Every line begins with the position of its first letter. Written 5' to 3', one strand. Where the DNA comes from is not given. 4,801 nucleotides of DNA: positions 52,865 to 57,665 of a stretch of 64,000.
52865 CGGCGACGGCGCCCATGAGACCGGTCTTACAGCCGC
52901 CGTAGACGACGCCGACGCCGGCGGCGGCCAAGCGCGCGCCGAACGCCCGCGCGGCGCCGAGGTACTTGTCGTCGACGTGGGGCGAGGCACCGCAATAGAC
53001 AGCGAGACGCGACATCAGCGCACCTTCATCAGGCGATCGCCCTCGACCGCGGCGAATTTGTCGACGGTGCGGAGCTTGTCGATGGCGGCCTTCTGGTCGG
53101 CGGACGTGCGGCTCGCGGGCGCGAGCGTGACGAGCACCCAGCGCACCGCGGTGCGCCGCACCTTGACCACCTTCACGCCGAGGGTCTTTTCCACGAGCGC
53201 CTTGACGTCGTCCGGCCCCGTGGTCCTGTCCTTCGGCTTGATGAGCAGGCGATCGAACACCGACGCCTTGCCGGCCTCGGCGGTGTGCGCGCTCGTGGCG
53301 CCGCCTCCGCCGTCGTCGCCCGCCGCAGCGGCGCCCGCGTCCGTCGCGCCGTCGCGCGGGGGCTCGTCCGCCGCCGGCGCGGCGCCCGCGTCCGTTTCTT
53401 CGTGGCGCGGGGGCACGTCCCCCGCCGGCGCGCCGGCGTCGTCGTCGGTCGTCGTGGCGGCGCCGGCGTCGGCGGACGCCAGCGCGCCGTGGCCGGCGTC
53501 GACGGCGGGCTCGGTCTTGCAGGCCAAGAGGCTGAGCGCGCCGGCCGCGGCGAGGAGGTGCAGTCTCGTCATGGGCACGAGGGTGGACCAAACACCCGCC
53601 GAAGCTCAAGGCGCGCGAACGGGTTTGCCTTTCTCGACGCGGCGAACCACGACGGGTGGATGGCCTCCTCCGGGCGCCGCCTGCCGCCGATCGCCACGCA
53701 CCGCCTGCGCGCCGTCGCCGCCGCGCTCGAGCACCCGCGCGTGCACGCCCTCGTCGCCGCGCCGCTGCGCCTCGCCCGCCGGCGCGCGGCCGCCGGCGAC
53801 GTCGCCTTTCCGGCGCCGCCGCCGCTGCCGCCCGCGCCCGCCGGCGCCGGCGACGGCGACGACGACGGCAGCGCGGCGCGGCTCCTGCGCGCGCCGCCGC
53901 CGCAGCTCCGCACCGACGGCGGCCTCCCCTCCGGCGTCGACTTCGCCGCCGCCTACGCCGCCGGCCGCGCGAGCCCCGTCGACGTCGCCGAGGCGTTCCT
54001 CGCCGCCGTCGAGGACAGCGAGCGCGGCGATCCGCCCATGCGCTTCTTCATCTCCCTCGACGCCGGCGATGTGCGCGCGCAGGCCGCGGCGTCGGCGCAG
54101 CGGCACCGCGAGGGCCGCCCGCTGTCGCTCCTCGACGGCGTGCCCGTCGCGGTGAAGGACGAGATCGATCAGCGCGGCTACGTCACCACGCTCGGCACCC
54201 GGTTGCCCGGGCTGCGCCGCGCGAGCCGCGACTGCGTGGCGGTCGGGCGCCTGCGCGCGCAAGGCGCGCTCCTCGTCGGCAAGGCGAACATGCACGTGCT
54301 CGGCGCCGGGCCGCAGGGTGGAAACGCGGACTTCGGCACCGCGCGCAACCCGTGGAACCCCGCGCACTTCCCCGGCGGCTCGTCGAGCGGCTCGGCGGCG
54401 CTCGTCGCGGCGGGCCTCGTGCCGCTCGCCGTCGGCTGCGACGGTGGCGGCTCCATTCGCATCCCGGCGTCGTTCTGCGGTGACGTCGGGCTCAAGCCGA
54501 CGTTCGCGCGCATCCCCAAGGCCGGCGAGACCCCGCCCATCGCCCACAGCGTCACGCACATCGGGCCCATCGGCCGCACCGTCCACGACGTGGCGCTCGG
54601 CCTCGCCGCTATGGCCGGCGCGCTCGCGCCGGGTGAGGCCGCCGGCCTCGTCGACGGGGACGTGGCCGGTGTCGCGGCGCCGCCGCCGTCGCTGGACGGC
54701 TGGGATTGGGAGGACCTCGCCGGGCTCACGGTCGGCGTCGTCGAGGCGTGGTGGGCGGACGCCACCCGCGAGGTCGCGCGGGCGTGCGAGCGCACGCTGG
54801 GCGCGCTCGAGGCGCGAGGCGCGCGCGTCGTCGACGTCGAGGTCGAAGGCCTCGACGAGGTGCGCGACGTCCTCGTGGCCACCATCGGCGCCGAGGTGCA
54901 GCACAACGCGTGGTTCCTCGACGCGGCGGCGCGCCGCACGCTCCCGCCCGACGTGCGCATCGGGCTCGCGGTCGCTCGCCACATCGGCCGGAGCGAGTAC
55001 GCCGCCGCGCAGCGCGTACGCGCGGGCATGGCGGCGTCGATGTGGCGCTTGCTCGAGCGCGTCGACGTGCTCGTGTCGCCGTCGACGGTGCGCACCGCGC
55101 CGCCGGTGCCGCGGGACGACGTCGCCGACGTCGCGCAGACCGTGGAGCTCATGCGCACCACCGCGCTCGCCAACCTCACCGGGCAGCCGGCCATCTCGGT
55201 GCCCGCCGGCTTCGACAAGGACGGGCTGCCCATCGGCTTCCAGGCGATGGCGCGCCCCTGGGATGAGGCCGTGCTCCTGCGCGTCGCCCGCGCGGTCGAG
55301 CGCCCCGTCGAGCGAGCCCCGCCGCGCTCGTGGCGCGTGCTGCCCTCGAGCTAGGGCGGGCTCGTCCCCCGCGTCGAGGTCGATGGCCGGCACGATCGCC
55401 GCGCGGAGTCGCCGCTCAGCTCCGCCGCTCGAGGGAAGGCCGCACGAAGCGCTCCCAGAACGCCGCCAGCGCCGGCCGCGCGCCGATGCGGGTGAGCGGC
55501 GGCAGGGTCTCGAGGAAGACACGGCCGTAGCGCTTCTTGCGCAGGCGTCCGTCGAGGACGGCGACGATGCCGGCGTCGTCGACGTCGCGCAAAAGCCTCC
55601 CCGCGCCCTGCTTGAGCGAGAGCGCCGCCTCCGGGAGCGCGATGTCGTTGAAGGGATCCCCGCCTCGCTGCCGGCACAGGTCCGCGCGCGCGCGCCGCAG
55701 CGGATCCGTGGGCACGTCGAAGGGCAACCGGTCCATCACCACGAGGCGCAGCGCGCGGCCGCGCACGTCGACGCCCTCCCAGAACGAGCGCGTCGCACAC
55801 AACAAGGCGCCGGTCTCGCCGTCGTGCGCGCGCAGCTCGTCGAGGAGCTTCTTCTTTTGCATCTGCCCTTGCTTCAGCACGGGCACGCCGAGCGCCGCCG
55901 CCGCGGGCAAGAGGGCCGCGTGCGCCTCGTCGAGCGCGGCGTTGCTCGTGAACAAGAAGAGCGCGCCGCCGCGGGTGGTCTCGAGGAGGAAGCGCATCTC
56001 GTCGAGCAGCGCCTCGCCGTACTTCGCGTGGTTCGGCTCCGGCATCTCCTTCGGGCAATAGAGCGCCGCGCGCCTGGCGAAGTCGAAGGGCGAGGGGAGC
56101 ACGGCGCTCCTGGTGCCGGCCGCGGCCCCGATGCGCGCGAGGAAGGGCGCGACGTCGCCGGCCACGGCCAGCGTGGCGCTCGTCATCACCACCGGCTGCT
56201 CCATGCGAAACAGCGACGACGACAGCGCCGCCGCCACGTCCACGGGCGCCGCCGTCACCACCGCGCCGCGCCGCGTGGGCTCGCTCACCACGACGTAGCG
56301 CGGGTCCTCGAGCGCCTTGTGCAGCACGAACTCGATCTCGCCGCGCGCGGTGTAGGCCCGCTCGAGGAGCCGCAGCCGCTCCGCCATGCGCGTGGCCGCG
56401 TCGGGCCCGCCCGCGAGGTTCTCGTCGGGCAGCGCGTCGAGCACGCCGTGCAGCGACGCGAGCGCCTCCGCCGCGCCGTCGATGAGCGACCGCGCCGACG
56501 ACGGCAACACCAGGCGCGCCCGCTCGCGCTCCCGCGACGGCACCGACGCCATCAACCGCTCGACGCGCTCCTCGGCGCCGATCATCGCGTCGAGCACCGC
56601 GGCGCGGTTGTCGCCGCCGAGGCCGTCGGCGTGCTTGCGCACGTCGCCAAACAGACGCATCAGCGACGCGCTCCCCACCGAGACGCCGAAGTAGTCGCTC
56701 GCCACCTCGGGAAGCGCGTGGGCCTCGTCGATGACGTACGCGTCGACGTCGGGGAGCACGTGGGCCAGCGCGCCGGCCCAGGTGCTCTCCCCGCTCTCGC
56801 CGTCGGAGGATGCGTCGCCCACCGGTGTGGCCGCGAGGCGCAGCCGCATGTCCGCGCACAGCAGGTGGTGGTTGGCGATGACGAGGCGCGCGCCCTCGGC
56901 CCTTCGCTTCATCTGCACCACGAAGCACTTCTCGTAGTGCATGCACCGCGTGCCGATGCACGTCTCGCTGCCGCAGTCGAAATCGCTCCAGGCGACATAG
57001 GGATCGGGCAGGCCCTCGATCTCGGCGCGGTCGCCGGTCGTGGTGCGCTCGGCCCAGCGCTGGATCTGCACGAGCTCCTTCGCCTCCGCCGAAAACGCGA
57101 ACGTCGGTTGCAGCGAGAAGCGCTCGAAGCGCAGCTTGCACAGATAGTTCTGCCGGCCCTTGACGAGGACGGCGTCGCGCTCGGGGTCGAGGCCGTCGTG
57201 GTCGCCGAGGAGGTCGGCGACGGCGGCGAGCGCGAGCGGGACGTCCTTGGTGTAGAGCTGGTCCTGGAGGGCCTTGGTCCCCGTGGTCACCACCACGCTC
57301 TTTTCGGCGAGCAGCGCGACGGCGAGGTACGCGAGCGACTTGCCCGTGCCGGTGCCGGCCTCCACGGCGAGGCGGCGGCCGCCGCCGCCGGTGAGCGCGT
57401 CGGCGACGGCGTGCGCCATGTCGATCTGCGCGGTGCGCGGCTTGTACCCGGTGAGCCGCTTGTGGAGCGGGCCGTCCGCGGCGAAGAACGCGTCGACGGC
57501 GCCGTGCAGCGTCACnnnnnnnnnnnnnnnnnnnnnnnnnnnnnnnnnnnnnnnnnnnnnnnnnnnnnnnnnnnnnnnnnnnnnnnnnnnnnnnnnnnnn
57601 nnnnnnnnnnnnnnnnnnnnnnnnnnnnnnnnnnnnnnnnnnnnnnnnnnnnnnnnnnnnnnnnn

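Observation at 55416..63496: Operon of tandem paralogous Ser/Thr kinases flanking a Cys-rich lipoprotein, followed by a DUF2167-like protein translationally coupled to DinG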

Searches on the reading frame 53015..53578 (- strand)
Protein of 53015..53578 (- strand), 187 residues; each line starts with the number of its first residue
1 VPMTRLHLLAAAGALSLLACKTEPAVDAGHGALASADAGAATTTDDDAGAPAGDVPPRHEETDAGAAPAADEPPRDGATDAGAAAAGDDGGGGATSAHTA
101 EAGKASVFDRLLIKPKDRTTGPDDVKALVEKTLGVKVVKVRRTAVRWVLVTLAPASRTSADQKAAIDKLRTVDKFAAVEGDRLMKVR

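Call 22: search_protein_families(library=pfam, proteins=[window:53015-53578:-], max_evalue=0.01)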
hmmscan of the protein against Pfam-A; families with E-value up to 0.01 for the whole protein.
window:53015-53578:- (187 aa): 0 families

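Call 23: search_protein_families(library=ncbifam, proteins=[window:53015-53578:-], max_evalue=0.1)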
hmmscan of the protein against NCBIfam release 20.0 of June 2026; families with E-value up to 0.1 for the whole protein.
window:53015-53578:- (187 aa): 1 family
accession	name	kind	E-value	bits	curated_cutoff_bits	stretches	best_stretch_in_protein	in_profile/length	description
NF045523.1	MXAN_5453_fam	exception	0.039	12.5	500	1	24-106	417-499/544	MXAN_5453 family MXYO-CTERM-anchored protein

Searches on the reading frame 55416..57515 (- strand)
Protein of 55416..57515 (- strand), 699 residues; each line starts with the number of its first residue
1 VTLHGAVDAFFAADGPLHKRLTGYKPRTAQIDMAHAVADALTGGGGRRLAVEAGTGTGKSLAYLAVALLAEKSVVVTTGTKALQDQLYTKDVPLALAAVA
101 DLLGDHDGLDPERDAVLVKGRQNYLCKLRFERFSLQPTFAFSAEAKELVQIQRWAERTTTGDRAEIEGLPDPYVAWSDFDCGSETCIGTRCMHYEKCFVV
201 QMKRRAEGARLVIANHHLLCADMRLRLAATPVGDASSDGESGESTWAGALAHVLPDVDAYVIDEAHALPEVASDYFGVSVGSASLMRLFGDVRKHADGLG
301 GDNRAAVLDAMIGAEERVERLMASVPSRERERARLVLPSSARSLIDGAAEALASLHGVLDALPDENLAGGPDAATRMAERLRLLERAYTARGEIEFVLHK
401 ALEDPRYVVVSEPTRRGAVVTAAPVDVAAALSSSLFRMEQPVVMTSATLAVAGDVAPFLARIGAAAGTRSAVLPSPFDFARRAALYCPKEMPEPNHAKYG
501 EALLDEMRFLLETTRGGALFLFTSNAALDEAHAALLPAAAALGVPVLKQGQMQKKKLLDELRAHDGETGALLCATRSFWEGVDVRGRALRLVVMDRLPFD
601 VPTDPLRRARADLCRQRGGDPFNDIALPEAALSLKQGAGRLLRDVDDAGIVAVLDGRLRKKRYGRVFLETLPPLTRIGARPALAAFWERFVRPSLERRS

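Call 3: search_protein_families(library=pfam, proteins=[window:55416-57515:-], max_evalue=0.01)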
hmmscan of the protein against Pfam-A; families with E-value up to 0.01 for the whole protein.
window:55416-57515:- (699 aa): 3 families
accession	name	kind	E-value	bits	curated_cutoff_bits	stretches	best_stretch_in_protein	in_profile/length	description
PF13307.12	Helicase_C_2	-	4.2e-38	131.5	25.3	1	510-673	4-169/170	Helicase C-terminal domain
PF00270.35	DEAD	-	1.2e-06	28.8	26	1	39-89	10-63/167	DEAD/DEAH box helicase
PF04851.21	ResIII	-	0.0052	17.1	22.5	0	24-88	2-70/164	Type III restriction enzyme, res subunit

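Call 23: search_protein_families(library=ncbifam, proteins=[window:55416-57515:-], max_evalue=0.1)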
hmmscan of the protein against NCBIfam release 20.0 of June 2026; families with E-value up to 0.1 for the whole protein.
window:55416-57515:- (699 aa): 8 families
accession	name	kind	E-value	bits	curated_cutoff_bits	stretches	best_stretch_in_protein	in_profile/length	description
NF053712.1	repair_DEAH_YoaA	equivalog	7.5e-175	583.2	680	1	9-687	2-629/630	DNA repair helicase YoaA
NF005981.0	PRK08074.1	equivalog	1.8e-97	327.4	789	3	414-675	648-912/931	ATP-dependent DNA helicase DinG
NF008729.0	PRK11747.1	equivalog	3.4e-96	323.3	598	1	17-677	17-700/703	ATP-dependent DNA helicase DinG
TIGR01407.1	dinG_rel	hypoth_equivalog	2.2e-72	244.6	547.7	2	404-673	598-869/889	putative DnaQ family exonuclease/DinG family helicase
NF005569.0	PRK07246.1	equivalog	1.4e-29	103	794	2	562-671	689-797/820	bifunctional DnaQ family exonuclease/ATP-dependent helicase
TIGR03117.2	cas_csf4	equivalog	4.6e-17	61.5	400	2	495-665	613-786/800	type IV CRISPR-associated DEAD/DEAH-box helicase Csf4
TIGR00604.1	rad3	subfamily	2e-05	23.4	246.95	1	578-661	595-679/706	DNA repair helicase (rad3)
NF004457.0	PRK05787.1-5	equivalog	0.073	12.3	302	0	447-480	153-187/252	cobalt-precorrin-7 (C(5))-methyltransferase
